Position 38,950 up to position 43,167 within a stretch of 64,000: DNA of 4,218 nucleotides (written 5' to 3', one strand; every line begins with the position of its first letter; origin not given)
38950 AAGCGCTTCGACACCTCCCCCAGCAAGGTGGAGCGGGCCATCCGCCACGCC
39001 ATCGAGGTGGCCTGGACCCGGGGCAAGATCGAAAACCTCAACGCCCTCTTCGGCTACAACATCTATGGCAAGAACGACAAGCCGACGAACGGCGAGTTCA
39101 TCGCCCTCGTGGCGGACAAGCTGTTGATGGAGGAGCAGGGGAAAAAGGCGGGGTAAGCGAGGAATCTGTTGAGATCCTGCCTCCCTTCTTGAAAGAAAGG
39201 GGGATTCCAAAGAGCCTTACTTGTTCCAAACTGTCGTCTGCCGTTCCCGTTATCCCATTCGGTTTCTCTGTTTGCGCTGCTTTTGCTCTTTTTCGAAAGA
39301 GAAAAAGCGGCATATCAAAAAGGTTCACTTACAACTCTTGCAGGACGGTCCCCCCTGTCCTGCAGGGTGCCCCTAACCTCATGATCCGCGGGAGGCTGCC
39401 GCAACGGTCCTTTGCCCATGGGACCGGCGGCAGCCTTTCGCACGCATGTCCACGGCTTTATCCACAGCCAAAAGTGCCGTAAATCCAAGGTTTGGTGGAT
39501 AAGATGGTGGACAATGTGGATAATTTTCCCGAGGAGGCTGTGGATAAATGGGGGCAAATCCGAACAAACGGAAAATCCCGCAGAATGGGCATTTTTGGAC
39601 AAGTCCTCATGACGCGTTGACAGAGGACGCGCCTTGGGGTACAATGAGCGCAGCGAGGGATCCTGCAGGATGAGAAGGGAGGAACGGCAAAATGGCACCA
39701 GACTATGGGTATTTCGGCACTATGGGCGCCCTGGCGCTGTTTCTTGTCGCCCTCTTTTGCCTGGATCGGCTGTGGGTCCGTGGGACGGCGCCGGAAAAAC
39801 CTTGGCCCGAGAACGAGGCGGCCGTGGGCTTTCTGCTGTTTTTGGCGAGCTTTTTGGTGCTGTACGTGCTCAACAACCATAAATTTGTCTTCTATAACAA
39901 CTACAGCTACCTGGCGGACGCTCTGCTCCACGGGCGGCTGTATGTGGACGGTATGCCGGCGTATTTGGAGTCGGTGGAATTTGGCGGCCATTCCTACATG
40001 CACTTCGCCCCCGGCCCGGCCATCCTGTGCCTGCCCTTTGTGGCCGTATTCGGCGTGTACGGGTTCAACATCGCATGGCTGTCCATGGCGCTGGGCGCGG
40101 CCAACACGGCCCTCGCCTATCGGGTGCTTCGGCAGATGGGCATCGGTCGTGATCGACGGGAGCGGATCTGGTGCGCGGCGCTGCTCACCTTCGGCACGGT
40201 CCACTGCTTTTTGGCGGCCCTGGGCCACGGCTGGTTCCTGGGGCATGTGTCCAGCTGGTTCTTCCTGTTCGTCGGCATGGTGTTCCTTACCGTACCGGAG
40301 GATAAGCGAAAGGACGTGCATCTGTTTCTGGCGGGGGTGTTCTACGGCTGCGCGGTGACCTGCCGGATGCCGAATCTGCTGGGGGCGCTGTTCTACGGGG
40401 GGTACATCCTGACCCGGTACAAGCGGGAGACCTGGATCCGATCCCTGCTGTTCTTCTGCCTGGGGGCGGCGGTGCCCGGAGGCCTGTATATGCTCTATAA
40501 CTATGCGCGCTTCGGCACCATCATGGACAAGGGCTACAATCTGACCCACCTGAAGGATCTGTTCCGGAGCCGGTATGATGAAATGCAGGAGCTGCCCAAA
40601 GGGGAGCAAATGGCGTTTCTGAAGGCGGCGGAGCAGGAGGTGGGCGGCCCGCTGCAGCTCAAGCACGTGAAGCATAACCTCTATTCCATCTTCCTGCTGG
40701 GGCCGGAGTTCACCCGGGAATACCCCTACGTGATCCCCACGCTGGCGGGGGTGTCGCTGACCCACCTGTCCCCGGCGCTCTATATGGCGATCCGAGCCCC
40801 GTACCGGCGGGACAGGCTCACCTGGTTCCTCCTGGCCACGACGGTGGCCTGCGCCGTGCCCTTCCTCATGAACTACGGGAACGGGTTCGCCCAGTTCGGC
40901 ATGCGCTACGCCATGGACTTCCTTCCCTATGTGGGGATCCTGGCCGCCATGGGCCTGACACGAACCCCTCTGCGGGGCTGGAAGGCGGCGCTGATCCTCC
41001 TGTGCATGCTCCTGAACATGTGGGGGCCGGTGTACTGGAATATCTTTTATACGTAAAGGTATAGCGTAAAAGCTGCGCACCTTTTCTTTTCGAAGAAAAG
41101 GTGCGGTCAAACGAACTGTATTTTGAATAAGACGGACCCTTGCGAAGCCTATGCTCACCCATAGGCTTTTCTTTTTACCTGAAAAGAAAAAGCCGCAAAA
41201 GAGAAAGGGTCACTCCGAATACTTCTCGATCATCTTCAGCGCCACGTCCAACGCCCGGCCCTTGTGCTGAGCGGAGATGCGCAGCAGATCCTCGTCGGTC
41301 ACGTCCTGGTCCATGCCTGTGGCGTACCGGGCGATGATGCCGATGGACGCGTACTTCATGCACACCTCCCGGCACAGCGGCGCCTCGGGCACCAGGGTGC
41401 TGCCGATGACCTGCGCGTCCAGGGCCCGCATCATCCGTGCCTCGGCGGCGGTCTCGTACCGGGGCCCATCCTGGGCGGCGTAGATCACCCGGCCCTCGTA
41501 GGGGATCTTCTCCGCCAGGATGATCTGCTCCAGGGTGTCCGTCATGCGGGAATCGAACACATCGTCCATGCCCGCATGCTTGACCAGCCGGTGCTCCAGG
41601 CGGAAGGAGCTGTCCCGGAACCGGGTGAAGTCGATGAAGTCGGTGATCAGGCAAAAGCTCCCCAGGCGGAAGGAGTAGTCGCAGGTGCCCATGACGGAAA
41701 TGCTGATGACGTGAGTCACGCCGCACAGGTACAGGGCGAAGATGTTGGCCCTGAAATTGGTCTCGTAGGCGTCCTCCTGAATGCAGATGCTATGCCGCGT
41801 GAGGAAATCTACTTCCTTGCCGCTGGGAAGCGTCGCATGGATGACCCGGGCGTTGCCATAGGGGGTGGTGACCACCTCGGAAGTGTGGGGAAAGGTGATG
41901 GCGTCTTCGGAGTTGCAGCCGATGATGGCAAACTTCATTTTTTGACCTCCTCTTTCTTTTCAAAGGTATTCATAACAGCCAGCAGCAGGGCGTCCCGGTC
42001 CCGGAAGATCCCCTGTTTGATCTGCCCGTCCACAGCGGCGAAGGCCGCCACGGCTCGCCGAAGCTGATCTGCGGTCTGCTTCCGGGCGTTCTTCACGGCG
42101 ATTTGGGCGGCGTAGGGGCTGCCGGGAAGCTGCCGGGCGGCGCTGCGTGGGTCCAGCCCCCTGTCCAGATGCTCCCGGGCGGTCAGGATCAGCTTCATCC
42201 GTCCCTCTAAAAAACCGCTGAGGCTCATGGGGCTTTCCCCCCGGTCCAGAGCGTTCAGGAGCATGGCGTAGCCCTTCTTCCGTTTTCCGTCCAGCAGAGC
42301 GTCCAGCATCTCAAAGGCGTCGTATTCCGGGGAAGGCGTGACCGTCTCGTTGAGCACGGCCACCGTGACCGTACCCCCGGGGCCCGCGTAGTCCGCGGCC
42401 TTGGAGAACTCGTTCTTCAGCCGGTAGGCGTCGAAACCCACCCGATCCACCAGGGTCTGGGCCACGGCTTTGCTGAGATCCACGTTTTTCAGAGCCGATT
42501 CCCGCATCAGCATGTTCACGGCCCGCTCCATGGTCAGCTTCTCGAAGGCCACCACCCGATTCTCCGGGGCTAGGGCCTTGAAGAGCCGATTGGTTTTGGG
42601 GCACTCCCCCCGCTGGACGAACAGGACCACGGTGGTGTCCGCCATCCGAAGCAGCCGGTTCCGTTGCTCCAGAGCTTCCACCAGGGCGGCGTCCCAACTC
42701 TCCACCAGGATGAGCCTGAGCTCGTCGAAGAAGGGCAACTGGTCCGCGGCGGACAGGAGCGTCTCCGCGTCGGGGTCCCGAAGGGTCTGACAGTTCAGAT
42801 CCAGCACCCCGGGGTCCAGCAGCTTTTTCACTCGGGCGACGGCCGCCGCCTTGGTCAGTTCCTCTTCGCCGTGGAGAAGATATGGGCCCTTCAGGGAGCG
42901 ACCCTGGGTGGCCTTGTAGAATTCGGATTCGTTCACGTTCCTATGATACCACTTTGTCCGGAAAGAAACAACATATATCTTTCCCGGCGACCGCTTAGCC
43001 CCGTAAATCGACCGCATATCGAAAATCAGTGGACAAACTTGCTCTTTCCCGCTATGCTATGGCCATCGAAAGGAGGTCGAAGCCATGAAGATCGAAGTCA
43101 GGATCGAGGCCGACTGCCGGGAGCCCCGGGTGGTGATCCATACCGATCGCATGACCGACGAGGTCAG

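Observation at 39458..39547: Dense DnaA-box cluster 22 kb from dnaA, between spo0A and a consensus promoter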

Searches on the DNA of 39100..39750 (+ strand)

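Call 30: search_rna_families(source=window, start=39100, end=39750, threshold=evalue, max_evalue=10, show_alignments=2)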
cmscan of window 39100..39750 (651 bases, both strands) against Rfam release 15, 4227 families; matches with E-value up to 10: 6.
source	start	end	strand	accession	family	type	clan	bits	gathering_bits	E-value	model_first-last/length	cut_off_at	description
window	39380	39447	-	RF00777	mir-541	Gene; miRNA;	-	23.8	44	0.012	1-84/84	no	mir-541 microRNA precursor family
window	39386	39447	+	RF04229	mir-9279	Gene; miRNA;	-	19.2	85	1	1-74/74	no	mir-9279 microRNA precursor family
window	39393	39436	+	RF02468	Ms_IGR-4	Gene; sRNA;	-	18.5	55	1.6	1-38/38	no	Mycobacterium sRNA Ms_IGR-4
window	39118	39203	+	RF02151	MIMT1_1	Gene; lncRNA;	-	14.3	45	3.9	1-88/88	no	MER1 repeat containing imprinted transcript 1 conserved region 1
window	39511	39565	-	RF01977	HOTAIRM1_3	Gene; lncRNA;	-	10.4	37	8.6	1-59/59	no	HOX antisense intergenic RNA myeloid 1 conserved region 3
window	39100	39212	-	RF02850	Ysr276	Gene; antisense;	-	10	100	2.4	1-99/195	3'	Yersinia sRNA 276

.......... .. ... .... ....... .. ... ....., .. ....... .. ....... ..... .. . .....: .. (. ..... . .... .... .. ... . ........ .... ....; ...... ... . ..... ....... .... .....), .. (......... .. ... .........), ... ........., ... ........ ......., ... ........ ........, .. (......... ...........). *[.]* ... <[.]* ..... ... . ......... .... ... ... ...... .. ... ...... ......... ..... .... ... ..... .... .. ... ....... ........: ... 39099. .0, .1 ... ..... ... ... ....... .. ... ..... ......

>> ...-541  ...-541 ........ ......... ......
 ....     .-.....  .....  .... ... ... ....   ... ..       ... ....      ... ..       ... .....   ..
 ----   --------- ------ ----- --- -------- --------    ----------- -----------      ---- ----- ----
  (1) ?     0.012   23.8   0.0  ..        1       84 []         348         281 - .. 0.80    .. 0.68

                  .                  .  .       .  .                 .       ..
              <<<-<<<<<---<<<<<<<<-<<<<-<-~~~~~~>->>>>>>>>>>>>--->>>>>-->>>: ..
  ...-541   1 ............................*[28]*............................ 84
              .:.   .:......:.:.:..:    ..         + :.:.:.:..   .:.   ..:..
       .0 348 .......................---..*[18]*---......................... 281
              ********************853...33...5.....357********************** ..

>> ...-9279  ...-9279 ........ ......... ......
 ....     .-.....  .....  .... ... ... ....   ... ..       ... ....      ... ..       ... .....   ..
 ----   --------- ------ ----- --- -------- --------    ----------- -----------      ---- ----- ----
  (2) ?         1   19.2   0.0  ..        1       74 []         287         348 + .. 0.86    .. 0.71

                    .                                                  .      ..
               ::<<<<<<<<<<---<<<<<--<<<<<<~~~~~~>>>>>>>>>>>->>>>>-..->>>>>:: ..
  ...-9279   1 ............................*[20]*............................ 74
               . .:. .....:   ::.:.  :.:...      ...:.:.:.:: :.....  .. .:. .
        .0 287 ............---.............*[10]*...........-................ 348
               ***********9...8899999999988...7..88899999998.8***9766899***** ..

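Call 48: search_dna_similar(query=window:39330-39700:+, collection=plasmids, mode=distant, max_rows=8)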
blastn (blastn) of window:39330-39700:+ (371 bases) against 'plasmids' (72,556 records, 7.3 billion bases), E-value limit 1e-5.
No match.

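Call 49: search_dna_similar(query=window:39330-39700:+, collection=phages, mode=distant, max_rows=8)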
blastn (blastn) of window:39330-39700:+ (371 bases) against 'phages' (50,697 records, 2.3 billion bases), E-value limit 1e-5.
No match.

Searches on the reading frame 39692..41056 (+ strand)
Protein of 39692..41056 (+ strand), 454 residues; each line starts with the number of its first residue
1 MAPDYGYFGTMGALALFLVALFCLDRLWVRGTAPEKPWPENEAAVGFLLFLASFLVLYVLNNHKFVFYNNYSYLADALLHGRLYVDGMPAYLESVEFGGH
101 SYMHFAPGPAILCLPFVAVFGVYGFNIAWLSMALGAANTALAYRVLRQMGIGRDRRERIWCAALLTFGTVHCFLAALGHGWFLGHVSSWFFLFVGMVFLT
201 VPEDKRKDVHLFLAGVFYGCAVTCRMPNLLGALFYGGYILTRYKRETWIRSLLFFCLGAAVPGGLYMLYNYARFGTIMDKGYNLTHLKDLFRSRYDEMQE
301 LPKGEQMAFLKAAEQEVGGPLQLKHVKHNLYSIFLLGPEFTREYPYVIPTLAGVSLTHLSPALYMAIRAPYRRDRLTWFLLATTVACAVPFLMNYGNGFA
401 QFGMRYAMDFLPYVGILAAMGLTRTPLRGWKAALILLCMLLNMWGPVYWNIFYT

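Call 9: search_protein_families(library=pfam, proteins=[window:39692-41056:+])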
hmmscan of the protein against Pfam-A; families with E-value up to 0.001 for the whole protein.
window:39692-41056:+ (454 aa): 0 families

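Call 34: search_protein_families(library=pfam, proteins=[window:39692-41056:+], max_evalue=0.01)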
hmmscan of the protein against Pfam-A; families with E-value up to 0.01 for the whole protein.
window:39692-41056:+ (454 aa): 0 families

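Call 35: search_protein_families(library=ncbifam, proteins=[window:39692-41056:+], max_evalue=1)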
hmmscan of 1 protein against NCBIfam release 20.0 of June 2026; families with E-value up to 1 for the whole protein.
window:39692-41056:+ (454 aa): 2 families
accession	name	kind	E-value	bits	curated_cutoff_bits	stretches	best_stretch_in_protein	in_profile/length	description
NF047440.1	LA3751_2_3_fam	subfamily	3.5e-15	55.8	200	2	98-278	74-248/460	LA_3751/LA_3752 family putative glycosyltransferase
NF033207.2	midcut_by_XrtH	subfamily_domain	0.022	14.8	45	1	348-406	37-95/175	midcut-by-XrtH protein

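Call 36: search_solved_structures(query=window:39692-41056:+, max_evalue=1)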
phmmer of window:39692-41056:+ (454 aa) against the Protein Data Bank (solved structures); distinct sequences matched with E-value up to 1: 0.

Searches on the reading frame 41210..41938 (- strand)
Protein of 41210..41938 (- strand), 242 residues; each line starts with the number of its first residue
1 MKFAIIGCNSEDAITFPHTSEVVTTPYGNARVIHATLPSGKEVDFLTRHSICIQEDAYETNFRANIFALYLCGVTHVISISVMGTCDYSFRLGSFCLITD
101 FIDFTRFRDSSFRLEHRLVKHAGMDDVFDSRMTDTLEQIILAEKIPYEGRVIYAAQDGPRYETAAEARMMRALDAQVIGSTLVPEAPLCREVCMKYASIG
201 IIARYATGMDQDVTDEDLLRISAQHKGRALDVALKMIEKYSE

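Call 9: search_protein_families(library=pfam, proteins=[window:41210-41938:-])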
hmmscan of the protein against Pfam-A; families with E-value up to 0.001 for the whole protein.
window:41210-41938:- (242 aa): 1 family
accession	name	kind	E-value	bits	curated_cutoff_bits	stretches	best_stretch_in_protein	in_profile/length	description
PF01048.26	PNP_UDP_1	-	5.6e-22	78.7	25.1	1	19-237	18-232/233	Phosphorylase superfamily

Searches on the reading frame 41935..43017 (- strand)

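Call 9: search_protein_families(library=pfam, proteins=[window:41935-43017:-])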
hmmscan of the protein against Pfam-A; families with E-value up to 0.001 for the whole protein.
window:41935-43017:- (360 aa): 2 families
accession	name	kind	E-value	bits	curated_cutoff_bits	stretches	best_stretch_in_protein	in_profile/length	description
PF21694.2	DNA_pol3_delta_C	-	5.8e-17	62.3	27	1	233-349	3-119/121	DNA polymerase III delta subunit, C-terminal domain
PF06144.19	DNA_pol3_delta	-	5.7e-05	23.5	21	1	46-157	1-122/124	DNA polymerase III, delta subunit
